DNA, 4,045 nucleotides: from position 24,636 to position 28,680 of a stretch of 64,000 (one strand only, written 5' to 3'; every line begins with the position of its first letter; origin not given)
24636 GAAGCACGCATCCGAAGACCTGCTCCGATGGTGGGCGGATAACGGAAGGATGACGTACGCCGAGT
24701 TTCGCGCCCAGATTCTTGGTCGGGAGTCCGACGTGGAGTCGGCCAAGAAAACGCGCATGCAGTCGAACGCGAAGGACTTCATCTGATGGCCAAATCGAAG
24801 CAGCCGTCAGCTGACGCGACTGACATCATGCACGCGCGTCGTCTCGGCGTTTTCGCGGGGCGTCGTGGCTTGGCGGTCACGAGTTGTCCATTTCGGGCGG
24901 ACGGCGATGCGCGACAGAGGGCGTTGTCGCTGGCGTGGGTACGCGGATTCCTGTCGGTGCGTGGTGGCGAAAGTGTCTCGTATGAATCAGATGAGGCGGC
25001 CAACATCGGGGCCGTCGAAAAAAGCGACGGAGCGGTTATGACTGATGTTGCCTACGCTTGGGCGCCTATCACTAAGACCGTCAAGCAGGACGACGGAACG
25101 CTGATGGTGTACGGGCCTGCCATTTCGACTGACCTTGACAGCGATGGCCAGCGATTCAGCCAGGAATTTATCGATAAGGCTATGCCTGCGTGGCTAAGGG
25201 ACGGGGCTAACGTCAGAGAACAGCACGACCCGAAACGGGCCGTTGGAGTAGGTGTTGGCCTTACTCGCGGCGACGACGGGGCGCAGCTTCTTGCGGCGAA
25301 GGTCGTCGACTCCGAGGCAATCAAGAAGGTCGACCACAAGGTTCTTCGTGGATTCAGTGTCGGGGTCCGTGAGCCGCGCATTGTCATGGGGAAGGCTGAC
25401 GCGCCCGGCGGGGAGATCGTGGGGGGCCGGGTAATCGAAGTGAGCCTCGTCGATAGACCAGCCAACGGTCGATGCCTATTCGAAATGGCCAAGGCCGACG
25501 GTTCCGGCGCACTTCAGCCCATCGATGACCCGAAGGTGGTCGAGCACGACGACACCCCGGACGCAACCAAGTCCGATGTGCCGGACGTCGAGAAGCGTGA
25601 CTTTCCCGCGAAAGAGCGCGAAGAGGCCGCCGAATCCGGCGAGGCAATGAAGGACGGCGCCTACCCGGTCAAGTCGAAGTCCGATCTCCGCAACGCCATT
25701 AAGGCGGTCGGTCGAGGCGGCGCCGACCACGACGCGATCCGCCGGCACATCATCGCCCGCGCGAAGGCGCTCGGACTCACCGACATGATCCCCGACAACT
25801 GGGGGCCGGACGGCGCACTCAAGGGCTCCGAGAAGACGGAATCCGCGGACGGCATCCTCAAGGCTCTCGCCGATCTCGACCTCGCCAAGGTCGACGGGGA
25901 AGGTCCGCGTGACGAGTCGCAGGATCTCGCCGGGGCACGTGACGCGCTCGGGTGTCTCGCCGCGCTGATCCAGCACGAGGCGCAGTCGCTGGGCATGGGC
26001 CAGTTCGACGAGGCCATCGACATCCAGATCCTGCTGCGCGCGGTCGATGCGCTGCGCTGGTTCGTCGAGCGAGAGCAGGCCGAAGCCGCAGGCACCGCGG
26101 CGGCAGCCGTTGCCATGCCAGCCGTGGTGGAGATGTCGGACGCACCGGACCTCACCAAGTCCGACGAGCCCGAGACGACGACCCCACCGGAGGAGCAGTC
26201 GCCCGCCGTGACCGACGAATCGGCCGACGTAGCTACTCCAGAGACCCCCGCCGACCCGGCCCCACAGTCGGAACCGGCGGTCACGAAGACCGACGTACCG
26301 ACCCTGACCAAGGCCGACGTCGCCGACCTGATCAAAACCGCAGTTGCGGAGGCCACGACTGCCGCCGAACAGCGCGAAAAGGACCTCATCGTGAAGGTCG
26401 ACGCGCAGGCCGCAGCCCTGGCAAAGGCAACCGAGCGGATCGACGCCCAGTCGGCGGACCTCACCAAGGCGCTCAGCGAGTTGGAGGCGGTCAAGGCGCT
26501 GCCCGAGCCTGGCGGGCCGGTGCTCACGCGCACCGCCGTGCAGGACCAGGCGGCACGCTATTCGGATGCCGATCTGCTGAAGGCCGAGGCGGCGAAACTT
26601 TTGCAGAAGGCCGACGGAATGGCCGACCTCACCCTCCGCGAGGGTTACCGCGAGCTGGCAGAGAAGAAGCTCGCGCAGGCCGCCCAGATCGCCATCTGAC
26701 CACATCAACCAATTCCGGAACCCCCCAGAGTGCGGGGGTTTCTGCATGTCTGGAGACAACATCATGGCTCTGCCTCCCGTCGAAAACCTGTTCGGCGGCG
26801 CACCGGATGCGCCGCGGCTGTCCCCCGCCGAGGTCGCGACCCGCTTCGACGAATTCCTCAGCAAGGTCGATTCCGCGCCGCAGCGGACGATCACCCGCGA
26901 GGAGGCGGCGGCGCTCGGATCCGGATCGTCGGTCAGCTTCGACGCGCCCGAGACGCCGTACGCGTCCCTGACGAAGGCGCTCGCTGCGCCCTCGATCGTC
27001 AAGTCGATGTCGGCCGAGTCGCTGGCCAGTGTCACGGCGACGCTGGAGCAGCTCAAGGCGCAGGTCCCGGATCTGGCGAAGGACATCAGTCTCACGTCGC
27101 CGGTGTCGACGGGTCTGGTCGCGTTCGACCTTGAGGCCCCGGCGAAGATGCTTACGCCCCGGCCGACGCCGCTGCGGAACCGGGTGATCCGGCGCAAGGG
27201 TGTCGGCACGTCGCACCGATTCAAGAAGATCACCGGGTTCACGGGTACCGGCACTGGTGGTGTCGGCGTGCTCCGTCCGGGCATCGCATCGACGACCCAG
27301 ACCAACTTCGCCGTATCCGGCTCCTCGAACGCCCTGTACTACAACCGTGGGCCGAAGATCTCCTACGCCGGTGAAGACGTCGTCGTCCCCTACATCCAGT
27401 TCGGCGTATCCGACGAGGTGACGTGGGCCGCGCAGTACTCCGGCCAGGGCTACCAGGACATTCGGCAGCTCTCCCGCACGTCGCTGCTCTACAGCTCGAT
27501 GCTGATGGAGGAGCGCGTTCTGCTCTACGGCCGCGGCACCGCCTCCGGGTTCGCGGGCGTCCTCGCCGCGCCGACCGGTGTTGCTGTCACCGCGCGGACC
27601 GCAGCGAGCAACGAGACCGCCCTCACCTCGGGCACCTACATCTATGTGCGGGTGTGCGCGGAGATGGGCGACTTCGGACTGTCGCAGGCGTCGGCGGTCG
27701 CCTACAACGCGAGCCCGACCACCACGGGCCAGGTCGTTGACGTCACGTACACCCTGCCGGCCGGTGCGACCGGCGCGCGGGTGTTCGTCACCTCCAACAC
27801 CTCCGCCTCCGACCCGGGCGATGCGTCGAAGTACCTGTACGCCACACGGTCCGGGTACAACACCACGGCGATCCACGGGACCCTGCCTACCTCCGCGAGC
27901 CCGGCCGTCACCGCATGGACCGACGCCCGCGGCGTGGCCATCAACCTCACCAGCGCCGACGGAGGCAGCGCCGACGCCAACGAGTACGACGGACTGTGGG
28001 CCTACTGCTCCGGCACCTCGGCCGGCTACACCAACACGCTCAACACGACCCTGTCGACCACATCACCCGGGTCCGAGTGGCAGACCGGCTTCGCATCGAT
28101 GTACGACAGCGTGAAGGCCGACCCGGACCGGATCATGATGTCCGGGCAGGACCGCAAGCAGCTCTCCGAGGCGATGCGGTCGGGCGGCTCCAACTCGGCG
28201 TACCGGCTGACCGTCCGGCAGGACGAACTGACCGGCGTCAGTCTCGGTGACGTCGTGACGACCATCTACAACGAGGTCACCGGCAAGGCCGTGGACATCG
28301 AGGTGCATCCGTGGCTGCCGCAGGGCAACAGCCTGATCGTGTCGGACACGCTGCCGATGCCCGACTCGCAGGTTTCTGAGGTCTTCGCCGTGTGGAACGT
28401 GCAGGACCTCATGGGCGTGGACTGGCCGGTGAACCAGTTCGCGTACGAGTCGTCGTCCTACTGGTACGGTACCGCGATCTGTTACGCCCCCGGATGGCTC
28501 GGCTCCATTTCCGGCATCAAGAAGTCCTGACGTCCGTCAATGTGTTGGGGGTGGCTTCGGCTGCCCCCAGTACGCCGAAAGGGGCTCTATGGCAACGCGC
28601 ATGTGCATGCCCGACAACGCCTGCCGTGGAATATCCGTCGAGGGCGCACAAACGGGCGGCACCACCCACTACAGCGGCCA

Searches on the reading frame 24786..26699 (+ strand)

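Call 3: search_protein_families(library=pfam, proteins=[window:24786-26699:+], max_evalue=0.01)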
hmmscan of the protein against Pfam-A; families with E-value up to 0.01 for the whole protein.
window:24786-26699:+ (637 aa): 0 families

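Call 5: search_protein_families(library=phrogs, proteins=[window:24786-26699:+], max_evalue=0.001)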
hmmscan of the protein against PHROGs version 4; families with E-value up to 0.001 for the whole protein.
window:24786-26699:+ (637 aa): 3 families
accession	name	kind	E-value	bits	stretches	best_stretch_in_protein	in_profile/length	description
phrog_21715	-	unknown function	7.8e-26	92.3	1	92-292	5-196/381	-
phrog_80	-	head and packaging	1e-08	35.9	1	524-626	476-574/607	head maturation protease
phrog_617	-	head and packaging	0.00015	21.8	1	146-327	66-259/626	major head protein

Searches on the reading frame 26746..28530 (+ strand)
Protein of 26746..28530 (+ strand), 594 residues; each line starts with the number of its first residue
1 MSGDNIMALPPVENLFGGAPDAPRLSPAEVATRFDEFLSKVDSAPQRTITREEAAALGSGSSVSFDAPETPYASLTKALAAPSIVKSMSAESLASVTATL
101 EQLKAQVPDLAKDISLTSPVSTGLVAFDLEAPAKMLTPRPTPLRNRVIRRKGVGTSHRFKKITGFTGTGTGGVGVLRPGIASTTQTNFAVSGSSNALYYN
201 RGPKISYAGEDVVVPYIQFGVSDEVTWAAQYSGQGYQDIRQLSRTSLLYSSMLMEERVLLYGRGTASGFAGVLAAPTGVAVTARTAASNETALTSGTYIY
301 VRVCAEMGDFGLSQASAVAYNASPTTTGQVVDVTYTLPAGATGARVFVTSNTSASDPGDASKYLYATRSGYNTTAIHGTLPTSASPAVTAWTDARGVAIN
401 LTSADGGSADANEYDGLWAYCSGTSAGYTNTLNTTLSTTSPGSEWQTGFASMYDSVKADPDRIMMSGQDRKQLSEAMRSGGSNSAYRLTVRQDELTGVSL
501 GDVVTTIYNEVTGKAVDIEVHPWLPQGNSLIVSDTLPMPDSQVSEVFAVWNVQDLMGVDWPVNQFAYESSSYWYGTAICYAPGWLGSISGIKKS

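Call 3: search_protein_families(library=pfam, proteins=[window:26746-28530:+], max_evalue=0.01)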
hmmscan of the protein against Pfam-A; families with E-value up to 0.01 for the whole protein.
window:26746-28530:+ (594 aa): 1 family
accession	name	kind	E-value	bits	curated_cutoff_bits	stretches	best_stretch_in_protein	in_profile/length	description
PF17236.8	SU10_MCP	-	0.0014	18.6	24.1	1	399-533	125-243/292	SU10 major capsid protein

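Call 5: search_protein_families(library=phrogs, proteins=[window:26746-28530:+], max_evalue=0.001)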
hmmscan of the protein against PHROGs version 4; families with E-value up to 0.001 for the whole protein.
window:26746-28530:+ (594 aa): 1 family
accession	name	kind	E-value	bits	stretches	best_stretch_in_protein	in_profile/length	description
phrog_13692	-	unknown function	2.9e-86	290.8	1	93-592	8-490/491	-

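Call 52: search_dna_similar(query=window:26746-28530:+, collection=phages, mode=protein, max_rows=30)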
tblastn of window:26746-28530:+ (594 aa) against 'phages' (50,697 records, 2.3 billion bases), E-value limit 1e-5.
Records with a match: 5; places in all: 5; records where one place covers at least 80% of the query: 3.
Best place of each record, by identity: <60% 5.
By first word of the organism name: Thermoanaerobacterium 2; Brevundimonas 2; Alicyclobacillus 1.
By host as written in the record: Thermoanaerobacterium saccharolyticum JW/SL-YS485 2; Brevundimonas pondensis LVF1 2; Alicyclobacillus acidoterrestris MMB007 1.
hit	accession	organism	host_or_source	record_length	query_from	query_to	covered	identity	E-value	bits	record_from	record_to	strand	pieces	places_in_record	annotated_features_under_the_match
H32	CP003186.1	Thermoanaerobacterium phage THSA-485A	Thermoanaerobacterium saccharolyticum ...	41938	96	593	84%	27.4%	1e-26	121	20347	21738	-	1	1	hypothetical protein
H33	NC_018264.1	Thermoanaerobacterium phage THSA-485A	Thermoanaerobacterium saccharolyticum ...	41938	96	593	84%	27.4%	1e-26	121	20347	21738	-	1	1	hypothetical protein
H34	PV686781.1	Alicyclobacillus phage MMB025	Alicyclobacillus acidoterrestris MMB007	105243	93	594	85%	23.4%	8e-14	81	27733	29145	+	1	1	major head protein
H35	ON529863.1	Brevundimonas phage vB_BpoS-Polewnik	Brevundimonas pondensis LVF1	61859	121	243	21%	34.7%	1e-7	61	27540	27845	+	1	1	hypothetical protein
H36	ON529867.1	Brevundimonas phage vB_BpoS-Strzyga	Brevundimonas pondensis LVF1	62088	121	243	21%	34.7%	1e-7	61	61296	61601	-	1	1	hypothetical protein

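Call 103: find_homologous_proteins(query=window:26746-28530:+, max_evalue=1e-20)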
Query window:26746-28530:+ (594 aa): 2815 proteins with E <= 1e-20 among 8000 candidates; the best 120 are listed.
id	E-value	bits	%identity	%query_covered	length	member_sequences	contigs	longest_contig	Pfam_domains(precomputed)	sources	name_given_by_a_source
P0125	0.0e+0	1290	100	99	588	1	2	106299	-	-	-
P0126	0.0e+0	1096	83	99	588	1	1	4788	-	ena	-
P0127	4.5e-243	826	66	98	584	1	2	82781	-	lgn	-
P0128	1.7e-239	814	66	99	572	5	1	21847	-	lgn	-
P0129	1.1e-238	812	65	99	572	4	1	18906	-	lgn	-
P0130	5.3e-237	806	64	99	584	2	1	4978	-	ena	-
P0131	1.3e-235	801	65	99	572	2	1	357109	-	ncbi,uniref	ncbi:hypothetical protein ACH4UM_19035 [Streptomyces sp. NPDC020801]|uniref:hypothetical protein n=1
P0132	5.4e-235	799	64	98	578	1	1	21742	-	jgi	jgi:hypothetical protein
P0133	1.3e-234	798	65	99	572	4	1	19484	-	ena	-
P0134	6.6e-234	796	65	98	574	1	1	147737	-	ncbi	ncbi:hypothetical protein AB0H73_14710 [Streptomyces olivoreticuli]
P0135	2.0e-233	794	64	99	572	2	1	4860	-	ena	-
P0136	2.5e-233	794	64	99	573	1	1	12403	-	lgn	-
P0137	5.0e-233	793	65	99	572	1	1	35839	-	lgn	-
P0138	8.2e-233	792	64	99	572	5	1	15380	-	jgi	jgi:hypothetical protein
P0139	5.7e-232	789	64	99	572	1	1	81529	-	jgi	jgi:hypothetical protein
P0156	1.0e-227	775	62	99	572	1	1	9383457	-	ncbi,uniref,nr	ncbi:hypothetical protein OG689_10995 [Kitasatospora sp. NBC_00240]|uniref:hypothetical protein n=1 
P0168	3.7e-223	760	62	98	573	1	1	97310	-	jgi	jgi:hypothetical protein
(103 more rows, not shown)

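Call 104: find_encoding_contigs(protein=P0127, flank=10000, max_places=1)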
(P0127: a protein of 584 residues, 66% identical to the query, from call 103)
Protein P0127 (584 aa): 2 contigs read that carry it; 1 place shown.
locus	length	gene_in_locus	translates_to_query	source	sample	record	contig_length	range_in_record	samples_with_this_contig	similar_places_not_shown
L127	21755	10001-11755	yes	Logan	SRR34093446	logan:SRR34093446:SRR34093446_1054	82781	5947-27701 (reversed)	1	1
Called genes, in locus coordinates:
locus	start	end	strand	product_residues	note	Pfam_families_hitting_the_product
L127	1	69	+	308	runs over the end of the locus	-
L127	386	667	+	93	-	-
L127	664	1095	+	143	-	-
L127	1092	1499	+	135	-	PF19730:DUF6221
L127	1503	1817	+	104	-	-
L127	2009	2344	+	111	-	-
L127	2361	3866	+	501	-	-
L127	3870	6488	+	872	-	PF04860:Phage_portal (faint), PF04233:Phage_Mu_F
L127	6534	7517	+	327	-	PF27453:XepA (weak)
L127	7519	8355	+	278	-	-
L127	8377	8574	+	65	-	-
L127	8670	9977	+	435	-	-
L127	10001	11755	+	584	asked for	-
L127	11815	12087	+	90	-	-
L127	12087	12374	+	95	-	-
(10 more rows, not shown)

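Call 105: find_encoding_contigs(protein=P0168, flank=10000, max_places=1)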
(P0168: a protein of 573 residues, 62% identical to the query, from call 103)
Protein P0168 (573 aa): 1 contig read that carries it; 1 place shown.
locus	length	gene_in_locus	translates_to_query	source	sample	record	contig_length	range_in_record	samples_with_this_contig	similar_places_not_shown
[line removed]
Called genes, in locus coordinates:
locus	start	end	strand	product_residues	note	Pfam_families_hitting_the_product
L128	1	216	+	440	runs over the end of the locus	PF01507:PAPS_reduct, PF11922:DUF3440 (weak)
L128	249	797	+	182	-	PF02195:ParB_N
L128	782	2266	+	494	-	PF00171:Aldedh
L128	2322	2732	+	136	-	-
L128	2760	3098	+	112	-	-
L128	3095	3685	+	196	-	-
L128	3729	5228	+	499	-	PF03237:Terminase_6N, PF17289:Terminase_6C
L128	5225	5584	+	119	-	-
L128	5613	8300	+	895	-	PF04860:Phage_portal, PF04233:Phage_Mu_F (weak)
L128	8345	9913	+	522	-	-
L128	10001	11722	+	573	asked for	-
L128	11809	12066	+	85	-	-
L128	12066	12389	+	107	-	-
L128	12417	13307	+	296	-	-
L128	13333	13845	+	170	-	-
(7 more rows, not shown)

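Call 106: find_encoding_contigs(protein=P0156, flank=10000, max_places=1)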
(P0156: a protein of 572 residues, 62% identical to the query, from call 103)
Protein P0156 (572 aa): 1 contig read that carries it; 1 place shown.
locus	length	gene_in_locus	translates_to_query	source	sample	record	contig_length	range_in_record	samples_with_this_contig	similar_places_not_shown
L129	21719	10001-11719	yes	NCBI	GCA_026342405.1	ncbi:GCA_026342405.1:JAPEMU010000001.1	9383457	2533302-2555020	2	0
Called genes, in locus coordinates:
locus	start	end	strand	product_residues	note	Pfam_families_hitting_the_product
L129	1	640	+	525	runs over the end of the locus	PF05731:TROVE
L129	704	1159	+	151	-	-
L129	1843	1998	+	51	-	-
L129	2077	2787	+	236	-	-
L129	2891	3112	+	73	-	PF12728:HTH_17 (weak), PF13411:MerR_1 (weak)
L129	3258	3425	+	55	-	-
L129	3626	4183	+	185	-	-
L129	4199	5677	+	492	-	-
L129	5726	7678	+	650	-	PF04860:Phage_portal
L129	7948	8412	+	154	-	PF04233:Phage_Mu_F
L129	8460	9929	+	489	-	-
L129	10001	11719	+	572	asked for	-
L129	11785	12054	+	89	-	-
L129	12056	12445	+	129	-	-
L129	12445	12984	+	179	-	-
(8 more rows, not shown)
